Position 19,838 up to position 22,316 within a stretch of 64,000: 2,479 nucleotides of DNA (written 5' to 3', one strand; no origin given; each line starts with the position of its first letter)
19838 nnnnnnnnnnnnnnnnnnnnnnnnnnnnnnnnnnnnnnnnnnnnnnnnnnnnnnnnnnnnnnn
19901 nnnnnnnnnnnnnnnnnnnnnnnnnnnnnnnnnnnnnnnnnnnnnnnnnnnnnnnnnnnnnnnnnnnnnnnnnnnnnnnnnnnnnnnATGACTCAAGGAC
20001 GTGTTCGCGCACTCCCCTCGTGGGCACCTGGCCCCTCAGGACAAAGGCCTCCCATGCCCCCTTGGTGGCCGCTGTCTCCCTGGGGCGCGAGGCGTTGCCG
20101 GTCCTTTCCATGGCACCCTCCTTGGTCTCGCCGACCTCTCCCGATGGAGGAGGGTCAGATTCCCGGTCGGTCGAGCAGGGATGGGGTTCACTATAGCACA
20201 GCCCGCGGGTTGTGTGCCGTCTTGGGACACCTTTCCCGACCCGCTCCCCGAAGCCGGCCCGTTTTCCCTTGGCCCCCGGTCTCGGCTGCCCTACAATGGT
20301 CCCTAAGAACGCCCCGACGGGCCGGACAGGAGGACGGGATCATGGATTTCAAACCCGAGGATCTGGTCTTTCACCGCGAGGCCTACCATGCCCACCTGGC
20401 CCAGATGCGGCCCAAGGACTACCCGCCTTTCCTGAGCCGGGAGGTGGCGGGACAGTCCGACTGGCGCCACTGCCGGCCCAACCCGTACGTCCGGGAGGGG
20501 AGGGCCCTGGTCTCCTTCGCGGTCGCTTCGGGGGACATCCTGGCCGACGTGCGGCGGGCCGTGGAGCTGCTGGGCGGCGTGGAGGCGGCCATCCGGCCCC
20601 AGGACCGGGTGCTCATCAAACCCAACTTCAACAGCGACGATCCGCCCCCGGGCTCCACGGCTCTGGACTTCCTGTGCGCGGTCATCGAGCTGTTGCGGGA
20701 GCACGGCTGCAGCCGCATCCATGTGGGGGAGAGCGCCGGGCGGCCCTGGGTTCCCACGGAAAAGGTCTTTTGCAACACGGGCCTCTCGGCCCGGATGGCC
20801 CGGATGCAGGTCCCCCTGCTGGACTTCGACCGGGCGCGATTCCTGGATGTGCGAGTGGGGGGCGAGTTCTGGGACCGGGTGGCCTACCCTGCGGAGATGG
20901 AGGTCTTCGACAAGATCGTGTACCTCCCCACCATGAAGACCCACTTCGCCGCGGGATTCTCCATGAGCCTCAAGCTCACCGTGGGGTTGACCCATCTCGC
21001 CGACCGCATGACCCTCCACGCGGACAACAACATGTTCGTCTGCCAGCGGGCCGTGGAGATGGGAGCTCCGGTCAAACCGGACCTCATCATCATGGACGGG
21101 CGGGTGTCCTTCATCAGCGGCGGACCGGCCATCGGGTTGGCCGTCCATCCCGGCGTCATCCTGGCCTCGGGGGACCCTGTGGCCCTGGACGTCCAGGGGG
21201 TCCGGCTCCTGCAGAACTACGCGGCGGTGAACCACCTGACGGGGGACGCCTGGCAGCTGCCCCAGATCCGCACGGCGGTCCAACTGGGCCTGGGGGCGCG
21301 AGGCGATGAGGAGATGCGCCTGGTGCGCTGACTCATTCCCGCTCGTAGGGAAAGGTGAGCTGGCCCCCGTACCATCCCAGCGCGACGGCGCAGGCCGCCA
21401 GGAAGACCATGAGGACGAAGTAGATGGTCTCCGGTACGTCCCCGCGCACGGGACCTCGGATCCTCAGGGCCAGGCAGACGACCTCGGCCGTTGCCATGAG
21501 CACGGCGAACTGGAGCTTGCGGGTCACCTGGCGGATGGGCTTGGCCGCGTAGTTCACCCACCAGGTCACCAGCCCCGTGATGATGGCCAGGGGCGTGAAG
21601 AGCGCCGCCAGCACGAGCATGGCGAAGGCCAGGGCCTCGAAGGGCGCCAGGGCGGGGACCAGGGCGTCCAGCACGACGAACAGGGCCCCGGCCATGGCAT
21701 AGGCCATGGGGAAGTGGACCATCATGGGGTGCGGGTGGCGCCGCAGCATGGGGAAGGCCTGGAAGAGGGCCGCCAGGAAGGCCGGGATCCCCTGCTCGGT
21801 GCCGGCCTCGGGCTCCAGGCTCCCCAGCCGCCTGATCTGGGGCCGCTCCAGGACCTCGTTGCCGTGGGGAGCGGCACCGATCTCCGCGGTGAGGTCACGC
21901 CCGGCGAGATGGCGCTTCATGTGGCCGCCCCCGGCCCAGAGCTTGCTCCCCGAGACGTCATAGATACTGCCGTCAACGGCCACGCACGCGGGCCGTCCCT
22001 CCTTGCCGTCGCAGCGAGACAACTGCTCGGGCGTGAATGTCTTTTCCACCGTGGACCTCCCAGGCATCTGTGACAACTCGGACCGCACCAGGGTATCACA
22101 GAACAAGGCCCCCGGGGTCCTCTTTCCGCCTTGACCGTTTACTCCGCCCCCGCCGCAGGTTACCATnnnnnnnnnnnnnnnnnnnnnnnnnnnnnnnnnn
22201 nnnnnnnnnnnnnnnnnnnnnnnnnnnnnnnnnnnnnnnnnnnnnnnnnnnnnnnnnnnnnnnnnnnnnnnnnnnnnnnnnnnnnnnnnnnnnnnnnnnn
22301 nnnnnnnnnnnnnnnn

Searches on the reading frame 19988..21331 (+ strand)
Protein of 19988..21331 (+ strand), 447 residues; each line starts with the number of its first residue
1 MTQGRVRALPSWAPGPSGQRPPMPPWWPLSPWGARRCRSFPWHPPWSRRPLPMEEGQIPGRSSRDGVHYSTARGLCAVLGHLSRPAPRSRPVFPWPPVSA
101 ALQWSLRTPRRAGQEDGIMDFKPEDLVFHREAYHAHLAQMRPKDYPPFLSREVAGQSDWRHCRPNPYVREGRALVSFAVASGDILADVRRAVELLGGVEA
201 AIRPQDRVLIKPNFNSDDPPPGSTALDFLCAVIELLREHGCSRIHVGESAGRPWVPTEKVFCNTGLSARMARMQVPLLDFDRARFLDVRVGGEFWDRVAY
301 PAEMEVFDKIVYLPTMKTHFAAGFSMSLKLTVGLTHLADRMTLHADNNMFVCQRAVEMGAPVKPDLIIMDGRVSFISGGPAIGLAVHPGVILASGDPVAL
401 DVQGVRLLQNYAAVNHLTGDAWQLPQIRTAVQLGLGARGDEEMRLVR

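Call 43: search_protein_families(library=pfam, proteins=[window:19988-21331:+], max_evalue=0.00001)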
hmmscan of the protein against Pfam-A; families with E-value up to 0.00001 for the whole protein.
window:19988-21331:+ (447 aa): 1 family
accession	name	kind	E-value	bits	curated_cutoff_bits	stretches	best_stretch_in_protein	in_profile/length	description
PF04015.17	DUF362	-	2.4e-38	132.6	24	1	208-405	1-199/200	Domain of unknown function (DUF362)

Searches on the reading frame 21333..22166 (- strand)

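Call 43: search_protein_families(library=pfam, proteins=[window:21333-22166:-], max_evalue=0.00001)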
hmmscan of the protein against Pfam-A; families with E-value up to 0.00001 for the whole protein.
window:21333-22166:- (277 aa): 2 families
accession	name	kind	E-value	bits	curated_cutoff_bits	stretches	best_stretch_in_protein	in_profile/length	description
PF09990.14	DUF2231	-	6.3e-08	33.2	26.4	1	146-274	5-133/139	Predicted membrane protein (DUF2231)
PF00173.33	Cyt-b5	-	7.6e-07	29.5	23.7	1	45-105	1-60/74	Cytochrome b5-like Heme/Steroid binding domain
